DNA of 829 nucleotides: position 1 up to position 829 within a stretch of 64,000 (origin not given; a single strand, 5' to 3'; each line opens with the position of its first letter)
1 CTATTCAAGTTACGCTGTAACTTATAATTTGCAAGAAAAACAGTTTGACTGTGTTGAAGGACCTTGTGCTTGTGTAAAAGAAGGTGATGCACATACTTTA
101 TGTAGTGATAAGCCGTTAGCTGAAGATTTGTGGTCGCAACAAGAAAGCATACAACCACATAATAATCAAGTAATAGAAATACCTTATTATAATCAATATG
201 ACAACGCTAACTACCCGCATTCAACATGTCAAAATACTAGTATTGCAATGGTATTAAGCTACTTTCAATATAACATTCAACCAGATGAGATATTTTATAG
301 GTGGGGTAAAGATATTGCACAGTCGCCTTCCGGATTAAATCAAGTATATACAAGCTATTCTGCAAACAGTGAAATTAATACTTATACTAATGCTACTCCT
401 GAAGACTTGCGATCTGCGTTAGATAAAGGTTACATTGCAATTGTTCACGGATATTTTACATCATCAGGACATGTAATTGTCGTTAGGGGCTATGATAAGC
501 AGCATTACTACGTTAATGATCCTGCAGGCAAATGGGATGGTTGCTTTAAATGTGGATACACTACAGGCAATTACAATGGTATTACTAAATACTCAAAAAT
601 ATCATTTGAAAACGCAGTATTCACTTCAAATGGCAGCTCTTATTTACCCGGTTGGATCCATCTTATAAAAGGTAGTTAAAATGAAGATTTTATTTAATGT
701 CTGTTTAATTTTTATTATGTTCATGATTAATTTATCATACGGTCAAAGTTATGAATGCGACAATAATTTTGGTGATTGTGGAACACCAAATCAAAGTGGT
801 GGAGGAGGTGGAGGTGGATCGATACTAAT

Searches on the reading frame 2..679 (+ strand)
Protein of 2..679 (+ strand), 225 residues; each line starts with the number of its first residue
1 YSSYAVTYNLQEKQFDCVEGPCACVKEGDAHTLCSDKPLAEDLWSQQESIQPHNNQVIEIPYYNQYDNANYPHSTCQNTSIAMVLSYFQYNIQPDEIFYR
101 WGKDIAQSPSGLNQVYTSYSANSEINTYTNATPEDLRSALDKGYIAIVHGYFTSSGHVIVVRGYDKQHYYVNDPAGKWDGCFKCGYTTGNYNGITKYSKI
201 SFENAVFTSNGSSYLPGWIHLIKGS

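Call 9: search_protein_families(library=pfam, proteins=[window:2-679:+], max_evalue=0.01)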
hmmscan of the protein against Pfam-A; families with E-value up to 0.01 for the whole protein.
window:2-679:+ (225 aa): 4 families
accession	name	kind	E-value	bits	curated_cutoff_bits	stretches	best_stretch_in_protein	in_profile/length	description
PF13529.12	Peptidase_C39_2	-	5.9e-17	63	24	1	59-175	2-143/143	Peptidase_C39 like family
PF03412.21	Peptidase_C39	-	1.4e-05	25.4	22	1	74-175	11-106/133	Peptidase C39 family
PF12385.14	Peptidase_C70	-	4.6e-05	23.8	19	1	59-176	6-125/141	Papain-like cysteine protease AvrRpt2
PF14399.12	BtrH_N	-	0.0045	17.7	29.7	0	133-174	79-134/134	Butirosin biosynthesis protein H, N-terminal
